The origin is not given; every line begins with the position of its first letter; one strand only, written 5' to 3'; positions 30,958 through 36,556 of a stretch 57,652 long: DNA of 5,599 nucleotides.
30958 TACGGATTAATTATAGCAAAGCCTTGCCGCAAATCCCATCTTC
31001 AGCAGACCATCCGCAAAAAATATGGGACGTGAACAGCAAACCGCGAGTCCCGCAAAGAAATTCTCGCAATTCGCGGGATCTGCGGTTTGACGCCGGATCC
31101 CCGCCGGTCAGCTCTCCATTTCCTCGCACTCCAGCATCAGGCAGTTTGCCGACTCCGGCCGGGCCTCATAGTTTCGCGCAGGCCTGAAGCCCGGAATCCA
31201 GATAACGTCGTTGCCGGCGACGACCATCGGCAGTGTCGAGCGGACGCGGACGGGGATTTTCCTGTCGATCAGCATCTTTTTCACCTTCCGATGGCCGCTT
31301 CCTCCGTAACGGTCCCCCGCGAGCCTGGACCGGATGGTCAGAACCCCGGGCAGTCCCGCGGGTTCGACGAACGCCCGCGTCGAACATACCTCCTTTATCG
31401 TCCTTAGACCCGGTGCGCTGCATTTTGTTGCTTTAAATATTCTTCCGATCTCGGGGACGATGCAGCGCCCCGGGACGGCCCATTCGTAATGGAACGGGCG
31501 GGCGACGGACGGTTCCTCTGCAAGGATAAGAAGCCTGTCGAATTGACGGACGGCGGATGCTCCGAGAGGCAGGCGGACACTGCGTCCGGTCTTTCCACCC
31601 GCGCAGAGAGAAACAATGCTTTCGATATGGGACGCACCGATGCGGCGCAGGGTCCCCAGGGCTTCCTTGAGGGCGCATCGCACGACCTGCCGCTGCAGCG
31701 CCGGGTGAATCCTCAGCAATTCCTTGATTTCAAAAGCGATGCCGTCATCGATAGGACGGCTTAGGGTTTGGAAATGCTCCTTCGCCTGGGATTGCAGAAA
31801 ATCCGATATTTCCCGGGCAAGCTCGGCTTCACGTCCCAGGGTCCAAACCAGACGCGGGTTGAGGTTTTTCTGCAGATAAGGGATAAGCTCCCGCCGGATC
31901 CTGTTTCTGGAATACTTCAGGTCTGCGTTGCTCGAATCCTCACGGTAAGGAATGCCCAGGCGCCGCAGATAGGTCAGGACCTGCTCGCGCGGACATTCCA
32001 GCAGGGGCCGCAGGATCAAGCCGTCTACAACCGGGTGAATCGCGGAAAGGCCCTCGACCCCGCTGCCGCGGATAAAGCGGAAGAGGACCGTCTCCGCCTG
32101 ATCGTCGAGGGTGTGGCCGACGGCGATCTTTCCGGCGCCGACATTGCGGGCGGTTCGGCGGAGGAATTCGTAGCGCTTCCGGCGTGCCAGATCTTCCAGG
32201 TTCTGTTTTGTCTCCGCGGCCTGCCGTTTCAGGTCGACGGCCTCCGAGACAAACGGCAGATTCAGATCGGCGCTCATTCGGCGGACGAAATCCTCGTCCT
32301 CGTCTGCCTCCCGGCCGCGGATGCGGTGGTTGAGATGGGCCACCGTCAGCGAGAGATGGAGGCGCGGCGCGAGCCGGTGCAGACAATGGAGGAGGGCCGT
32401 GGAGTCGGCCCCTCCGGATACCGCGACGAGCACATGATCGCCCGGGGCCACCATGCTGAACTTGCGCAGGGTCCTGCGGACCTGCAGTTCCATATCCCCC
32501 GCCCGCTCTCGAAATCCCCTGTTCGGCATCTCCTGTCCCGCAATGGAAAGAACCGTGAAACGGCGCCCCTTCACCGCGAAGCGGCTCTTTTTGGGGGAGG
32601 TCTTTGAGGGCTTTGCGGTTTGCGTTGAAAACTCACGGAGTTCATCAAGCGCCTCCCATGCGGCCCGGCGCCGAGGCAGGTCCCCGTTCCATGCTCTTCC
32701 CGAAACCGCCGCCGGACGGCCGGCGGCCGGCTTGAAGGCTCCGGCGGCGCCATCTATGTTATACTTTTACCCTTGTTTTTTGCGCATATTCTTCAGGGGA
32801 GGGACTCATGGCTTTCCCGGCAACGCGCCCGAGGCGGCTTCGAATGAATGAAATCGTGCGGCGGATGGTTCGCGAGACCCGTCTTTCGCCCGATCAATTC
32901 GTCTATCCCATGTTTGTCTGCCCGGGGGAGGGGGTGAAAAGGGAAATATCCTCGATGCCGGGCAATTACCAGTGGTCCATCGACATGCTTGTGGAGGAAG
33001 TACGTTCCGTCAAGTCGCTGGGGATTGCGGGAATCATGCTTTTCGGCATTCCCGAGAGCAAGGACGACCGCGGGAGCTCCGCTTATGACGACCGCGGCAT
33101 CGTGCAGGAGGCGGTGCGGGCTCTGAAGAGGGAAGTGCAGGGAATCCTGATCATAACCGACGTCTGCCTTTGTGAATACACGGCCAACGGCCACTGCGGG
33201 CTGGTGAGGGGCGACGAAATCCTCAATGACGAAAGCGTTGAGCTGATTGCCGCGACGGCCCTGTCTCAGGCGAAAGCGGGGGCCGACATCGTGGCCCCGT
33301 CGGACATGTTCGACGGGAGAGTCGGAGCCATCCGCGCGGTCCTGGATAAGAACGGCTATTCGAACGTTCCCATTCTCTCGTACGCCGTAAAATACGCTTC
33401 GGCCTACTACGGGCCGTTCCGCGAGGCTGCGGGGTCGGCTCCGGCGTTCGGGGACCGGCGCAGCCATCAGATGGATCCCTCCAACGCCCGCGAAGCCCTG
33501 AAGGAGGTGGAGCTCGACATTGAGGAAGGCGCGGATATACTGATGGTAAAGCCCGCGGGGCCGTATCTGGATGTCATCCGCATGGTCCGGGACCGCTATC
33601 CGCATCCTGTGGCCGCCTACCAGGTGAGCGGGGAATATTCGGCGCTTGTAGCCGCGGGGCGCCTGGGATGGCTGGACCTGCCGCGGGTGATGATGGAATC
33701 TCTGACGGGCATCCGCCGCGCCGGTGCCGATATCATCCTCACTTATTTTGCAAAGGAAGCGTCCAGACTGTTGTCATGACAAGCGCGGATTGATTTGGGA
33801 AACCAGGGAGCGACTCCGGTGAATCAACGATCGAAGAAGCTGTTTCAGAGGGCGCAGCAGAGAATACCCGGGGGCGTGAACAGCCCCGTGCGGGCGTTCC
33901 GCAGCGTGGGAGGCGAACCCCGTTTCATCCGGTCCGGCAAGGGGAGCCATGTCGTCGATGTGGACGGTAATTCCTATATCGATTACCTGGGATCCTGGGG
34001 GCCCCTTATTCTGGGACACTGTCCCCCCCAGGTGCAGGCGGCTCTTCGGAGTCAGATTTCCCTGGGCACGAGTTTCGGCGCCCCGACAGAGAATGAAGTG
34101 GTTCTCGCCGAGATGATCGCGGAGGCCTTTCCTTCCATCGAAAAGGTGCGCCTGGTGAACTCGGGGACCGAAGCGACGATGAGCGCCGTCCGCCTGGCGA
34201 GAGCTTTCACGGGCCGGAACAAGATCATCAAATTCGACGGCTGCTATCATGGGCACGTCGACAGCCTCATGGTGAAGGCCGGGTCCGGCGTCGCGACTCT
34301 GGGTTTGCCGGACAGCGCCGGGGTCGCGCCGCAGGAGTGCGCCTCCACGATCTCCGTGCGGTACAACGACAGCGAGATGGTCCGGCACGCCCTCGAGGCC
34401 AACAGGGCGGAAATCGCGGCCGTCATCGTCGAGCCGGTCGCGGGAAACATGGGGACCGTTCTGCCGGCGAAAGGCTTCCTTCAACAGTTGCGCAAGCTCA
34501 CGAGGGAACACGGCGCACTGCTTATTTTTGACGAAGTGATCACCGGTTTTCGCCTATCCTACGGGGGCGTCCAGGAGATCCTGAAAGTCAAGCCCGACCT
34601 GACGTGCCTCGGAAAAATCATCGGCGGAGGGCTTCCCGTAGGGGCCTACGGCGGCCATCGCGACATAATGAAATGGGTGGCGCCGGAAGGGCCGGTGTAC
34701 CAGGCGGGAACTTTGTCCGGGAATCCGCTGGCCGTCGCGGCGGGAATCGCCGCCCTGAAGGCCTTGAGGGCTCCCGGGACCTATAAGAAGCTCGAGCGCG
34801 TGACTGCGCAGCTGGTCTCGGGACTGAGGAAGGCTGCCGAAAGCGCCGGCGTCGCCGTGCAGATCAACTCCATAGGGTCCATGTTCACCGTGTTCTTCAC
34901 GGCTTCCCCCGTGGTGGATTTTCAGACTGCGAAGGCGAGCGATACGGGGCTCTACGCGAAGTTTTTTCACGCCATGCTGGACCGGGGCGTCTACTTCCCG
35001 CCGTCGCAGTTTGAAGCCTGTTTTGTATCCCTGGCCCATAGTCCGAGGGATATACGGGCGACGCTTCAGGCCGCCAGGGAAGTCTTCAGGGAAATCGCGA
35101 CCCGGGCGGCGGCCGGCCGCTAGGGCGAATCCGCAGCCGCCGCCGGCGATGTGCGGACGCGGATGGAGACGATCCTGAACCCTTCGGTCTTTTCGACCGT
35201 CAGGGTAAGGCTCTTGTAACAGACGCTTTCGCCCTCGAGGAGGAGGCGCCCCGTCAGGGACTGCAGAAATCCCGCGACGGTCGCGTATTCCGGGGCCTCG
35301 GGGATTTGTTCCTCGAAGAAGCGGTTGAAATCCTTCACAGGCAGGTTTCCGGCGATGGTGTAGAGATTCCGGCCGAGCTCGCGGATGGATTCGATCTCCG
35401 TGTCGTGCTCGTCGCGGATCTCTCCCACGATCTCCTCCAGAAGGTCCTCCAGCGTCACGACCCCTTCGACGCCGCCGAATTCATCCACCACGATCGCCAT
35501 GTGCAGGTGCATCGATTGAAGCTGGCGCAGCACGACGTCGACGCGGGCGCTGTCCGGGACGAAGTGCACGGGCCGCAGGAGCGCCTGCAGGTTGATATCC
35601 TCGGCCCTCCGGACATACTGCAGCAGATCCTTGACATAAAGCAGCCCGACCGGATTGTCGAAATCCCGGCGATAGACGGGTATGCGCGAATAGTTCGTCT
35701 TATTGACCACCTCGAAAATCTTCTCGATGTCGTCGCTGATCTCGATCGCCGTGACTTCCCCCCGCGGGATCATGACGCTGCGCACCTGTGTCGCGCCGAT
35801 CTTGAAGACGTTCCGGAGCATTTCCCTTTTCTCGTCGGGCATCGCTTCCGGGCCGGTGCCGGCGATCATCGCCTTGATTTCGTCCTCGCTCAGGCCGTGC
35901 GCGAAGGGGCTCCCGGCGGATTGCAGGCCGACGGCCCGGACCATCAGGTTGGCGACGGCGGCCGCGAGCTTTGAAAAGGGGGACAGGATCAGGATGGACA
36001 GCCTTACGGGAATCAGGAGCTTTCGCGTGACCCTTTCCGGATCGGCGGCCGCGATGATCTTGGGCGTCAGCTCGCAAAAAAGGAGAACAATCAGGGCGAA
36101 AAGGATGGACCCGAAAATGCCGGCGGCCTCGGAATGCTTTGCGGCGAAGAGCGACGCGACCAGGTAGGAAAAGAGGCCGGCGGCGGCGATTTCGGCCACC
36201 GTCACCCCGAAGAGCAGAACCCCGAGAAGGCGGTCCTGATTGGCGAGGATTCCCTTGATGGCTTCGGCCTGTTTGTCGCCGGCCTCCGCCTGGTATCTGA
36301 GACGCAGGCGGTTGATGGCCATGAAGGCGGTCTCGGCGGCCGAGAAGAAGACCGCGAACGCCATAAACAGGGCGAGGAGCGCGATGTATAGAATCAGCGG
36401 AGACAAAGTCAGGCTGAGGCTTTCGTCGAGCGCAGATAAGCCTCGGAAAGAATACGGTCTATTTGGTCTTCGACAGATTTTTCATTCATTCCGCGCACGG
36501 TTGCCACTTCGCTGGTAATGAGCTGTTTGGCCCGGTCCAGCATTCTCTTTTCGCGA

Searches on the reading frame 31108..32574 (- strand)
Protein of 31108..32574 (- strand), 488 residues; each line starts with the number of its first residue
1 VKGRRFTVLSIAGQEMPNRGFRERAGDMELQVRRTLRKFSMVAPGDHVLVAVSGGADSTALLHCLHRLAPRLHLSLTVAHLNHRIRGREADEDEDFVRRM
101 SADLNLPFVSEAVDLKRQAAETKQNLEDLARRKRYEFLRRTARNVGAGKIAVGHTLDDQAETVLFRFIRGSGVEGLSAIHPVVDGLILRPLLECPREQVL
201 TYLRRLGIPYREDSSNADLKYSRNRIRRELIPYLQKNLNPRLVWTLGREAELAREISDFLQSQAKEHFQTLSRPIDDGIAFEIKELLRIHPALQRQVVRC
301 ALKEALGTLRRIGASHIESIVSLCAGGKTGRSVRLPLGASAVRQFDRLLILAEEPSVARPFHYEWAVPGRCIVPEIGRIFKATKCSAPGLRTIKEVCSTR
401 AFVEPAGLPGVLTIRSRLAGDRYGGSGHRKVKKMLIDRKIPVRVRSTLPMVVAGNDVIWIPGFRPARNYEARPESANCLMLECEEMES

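Call 15: search_protein_families(library=pfam, proteins=[window:31108-32574:-], max_evalue=0.00001)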
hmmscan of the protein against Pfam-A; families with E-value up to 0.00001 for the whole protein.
window:31108-32574:- (488 aa): 3 families
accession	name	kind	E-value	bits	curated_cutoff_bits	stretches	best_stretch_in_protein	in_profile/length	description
PF01171.26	ATP_bind_3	-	1.4e-52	178.5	27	1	47-229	1-182/182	PP-loop family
PF11734.13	TilS_C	-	7.8e-12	44.9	22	1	412-478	1-70/74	TilS substrate C-terminal domain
PF09179.16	TilS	-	3.4e-07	30.9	21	1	283-348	3-66/67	TilS substrate binding domain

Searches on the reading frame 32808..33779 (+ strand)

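Call 15: search_protein_families(library=pfam, proteins=[window:32808-33779:+], max_evalue=0.00001)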
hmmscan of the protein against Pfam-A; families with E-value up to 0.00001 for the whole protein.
window:32808-33779:+ (323 aa): 1 family
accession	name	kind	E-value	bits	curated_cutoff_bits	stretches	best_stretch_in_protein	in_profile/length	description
PF00490.27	ALAD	-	1.8e-146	487.8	24.6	1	6-320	2-316/317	Delta-aminolevulinic acid dehydratase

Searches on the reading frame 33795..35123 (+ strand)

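Call 15: search_protein_families(library=pfam, proteins=[window:33795-35123:+], max_evalue=0.00001)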
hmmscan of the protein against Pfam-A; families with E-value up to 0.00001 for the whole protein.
window:33795-35123:+ (442 aa): 1 family
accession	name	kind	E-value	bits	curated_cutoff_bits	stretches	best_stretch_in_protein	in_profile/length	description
PF00202.27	Aminotran_3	-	1e-76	258.7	30.5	1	43-400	11-370/403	Aminotransferase class-III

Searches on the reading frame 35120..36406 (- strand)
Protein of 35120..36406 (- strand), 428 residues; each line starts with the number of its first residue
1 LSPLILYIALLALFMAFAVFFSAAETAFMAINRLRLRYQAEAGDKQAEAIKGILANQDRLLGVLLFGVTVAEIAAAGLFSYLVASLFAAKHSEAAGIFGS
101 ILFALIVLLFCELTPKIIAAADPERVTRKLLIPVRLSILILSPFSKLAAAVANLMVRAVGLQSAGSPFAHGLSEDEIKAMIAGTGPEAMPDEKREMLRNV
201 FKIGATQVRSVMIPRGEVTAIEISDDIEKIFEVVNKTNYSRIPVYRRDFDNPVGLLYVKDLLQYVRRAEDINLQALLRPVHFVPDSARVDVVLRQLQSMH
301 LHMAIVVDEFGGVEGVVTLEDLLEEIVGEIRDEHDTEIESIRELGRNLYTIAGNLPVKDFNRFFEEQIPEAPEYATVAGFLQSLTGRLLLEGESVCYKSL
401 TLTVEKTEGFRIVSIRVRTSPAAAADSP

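Call 15: search_protein_families(library=pfam, proteins=[window:35120-36406:-], max_evalue=0.00001)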
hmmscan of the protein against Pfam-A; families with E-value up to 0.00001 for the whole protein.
window:35120-36406:- (428 aa): 3 families
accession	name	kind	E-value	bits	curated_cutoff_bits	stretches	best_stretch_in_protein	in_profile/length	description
PF01595.25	CNNM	-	2.6e-35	122.2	28.4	1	11-182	3-169/181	Cyclin M transmembrane N-terminal domain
PF00571.33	CBS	-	2.6e-16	60.1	24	2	277-327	6-56/57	CBS domain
PF03471.22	CorC_HlyC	-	5e-15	55.7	27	1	344-419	3-79/81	Transporter associated domain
